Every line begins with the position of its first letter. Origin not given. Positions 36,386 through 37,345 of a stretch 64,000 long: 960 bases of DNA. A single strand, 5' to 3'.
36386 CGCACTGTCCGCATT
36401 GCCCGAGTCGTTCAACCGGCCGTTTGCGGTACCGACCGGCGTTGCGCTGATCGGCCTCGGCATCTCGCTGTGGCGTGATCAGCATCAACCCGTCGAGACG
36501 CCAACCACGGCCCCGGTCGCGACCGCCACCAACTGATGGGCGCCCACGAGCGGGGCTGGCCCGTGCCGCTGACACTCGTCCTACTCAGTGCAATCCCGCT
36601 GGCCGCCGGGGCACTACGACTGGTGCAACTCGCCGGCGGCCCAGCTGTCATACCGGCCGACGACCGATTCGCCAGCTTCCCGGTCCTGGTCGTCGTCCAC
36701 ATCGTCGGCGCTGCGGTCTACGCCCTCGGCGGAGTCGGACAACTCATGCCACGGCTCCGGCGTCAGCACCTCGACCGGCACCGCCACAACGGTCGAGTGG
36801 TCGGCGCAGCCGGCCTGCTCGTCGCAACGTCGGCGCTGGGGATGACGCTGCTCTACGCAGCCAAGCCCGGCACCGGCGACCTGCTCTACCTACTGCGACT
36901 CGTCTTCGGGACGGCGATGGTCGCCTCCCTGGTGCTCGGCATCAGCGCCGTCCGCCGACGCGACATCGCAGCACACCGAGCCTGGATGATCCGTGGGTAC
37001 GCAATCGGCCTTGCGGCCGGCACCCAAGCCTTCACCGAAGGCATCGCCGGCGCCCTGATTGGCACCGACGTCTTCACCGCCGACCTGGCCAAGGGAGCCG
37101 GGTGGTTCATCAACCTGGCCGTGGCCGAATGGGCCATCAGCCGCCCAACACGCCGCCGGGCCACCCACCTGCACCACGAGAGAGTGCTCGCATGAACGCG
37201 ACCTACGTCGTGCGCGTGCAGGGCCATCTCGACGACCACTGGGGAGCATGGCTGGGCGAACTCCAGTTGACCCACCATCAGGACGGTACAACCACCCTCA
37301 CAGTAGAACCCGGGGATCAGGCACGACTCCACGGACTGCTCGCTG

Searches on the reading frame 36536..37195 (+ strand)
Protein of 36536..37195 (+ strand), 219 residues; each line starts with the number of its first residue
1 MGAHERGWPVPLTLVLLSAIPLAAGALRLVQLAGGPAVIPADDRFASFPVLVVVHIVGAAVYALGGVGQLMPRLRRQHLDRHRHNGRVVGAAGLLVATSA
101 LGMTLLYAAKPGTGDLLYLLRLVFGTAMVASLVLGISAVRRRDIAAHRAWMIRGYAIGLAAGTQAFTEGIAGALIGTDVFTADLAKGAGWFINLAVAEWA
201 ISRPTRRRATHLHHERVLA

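Call 37: search_protein_families(library=pfam, proteins=[window:36536-37195:+], max_evalue=0.001)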
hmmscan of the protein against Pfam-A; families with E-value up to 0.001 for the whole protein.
window:36536-37195:+ (219 aa): 2 families
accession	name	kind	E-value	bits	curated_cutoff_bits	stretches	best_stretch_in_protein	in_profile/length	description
PF10067.14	DUF2306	-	2.1e-28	99.8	31.6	1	53-200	2-146/147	Predicted membrane protein (DUF2306)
PF04238.17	DUF420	-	0.00068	20.4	30.5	0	122-156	6-40/130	Protein of unknown function (DUF420)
